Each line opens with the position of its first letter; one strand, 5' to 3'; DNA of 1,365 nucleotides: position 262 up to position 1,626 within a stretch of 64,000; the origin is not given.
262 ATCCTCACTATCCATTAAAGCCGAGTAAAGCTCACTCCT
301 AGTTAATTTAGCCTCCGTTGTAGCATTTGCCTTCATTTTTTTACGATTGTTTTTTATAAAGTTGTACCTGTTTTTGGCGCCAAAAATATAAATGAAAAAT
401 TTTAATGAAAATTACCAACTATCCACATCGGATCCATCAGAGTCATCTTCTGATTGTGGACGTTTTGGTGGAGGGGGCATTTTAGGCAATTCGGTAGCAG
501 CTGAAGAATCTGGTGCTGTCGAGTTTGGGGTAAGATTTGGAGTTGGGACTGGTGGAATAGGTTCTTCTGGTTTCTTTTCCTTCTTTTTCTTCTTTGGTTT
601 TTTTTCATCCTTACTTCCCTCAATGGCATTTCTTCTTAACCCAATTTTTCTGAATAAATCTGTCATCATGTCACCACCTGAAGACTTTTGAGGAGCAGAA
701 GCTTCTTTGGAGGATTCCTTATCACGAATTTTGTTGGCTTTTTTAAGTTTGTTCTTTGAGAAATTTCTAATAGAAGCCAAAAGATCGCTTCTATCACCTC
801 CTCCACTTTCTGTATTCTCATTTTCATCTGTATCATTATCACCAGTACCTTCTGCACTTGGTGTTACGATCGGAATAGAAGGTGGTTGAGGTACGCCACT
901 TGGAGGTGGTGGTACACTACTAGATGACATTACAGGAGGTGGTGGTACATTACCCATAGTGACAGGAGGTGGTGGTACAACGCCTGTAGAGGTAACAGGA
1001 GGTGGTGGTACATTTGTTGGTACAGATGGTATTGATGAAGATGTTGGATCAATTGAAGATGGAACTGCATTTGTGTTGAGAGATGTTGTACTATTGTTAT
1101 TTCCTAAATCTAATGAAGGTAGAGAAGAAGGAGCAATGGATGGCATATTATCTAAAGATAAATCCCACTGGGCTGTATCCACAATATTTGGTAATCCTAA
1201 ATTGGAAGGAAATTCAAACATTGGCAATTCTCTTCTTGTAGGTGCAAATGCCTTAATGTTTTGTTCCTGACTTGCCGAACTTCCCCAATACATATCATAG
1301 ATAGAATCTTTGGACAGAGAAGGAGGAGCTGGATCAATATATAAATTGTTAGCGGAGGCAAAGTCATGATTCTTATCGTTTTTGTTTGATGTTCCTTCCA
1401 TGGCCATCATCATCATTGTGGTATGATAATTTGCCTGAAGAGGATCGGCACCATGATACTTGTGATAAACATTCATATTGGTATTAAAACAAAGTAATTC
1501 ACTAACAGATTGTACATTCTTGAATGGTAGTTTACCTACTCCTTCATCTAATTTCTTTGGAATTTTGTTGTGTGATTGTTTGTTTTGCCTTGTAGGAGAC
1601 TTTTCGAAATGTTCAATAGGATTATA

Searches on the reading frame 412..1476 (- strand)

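Call 67: search_protein_families(library=pfam, max_evalue=0.00001, proteins=[window:412-1476:-])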
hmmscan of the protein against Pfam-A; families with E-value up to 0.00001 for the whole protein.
window:412-1476:- (354 aa): 1 family
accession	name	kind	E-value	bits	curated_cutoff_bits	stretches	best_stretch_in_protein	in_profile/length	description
PF02205.27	WH2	-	7.8e-06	25.8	23.1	0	225-248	1-22/28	WH2 motif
